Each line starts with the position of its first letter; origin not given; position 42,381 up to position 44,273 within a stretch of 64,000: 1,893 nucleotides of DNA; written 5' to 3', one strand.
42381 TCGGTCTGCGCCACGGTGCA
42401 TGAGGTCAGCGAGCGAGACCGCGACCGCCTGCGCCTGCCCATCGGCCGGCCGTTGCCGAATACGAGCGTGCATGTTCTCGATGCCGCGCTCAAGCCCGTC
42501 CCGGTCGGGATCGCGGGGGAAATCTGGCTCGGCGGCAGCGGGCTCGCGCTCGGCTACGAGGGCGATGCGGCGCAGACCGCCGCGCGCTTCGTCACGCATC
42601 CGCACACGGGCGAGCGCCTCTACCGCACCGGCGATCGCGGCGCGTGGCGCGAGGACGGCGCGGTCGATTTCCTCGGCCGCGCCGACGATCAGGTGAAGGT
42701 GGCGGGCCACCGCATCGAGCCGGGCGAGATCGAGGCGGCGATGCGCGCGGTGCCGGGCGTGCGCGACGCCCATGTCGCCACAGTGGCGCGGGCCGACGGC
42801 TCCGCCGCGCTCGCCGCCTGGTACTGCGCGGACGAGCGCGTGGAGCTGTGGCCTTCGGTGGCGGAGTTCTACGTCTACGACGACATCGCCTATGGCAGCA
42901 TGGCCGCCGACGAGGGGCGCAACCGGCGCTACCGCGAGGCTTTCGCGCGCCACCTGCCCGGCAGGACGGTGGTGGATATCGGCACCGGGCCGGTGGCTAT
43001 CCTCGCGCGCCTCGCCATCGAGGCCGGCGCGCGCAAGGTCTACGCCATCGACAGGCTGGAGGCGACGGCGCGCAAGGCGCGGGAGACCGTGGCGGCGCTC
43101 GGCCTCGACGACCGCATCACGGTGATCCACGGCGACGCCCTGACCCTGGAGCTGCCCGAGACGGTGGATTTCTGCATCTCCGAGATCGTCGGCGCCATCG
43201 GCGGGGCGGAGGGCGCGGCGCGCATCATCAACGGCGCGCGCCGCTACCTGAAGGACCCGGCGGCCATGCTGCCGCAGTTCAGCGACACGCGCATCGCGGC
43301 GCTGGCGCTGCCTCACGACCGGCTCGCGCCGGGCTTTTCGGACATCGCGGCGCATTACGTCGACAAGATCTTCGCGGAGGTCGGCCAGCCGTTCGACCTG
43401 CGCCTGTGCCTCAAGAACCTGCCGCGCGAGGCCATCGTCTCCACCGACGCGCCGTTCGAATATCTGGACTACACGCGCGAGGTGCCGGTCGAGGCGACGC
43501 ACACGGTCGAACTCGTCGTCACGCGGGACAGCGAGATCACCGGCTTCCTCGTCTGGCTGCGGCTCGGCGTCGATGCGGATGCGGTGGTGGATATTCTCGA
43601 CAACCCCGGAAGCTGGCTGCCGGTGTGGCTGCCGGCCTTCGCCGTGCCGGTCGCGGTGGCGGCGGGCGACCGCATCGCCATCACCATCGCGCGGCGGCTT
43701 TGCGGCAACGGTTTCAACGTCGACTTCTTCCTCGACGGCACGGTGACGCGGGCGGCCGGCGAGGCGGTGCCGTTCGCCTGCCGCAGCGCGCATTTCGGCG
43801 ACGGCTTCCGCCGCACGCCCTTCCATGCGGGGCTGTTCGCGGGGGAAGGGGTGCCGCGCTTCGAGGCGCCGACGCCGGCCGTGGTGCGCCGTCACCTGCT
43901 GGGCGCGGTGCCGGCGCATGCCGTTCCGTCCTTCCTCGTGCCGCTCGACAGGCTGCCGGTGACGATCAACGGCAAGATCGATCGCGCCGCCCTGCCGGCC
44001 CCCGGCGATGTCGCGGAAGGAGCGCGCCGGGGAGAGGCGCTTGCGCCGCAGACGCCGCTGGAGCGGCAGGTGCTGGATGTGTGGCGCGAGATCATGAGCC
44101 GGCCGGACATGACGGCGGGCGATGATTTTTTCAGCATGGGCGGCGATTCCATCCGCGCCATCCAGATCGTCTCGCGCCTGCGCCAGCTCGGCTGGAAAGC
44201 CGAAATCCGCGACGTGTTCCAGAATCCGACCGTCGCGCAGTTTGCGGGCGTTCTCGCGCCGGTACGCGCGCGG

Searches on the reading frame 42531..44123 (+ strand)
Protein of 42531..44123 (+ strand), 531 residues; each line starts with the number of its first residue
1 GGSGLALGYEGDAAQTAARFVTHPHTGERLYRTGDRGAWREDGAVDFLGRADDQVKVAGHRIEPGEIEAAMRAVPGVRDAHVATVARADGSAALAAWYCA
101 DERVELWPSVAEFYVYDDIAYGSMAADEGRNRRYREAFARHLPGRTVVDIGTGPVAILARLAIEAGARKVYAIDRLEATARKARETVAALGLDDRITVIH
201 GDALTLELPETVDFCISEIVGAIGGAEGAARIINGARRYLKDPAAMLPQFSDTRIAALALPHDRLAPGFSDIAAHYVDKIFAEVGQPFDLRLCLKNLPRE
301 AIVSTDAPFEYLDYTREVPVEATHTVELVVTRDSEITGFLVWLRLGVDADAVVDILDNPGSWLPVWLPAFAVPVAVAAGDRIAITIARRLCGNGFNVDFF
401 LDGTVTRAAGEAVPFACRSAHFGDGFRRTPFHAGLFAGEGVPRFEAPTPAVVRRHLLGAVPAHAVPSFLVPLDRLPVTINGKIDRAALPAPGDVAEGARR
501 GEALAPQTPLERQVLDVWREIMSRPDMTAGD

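Call 19: search_protein_families(library=pfam, proteins=[window:42531-44123:+], max_evalue=0.001)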
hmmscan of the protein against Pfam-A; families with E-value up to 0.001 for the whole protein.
window:42531-44123:+ (531 aa): 6 families
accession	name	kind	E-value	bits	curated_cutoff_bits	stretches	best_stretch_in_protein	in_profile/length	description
PF13649.12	Methyltransf_25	-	5e-08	34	27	1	147-241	1-94/97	Methyltransferase domain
PF12847.13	Methyltransf_18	-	2.9e-06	27.8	27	1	142-234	12-101/151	Methyltransferase domain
PF13847.12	Methyltransf_31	-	2.1e-05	24.6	27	1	144-243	4-104/145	Methyltransferase domain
PF05185.22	PRMT5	-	0.0001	22.6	22.9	1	166-243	90-166/171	PRMT5 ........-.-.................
PF13193.12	AMP-binding_C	-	0.0003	22.1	24.5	0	447-482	41-76/76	AMP-binding enzyme C-terminal domain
PF06325.19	PrmA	-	0.0005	20.1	22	1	142-220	160-235/296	Ribosomal protein L11 methyltransferase (PrmA)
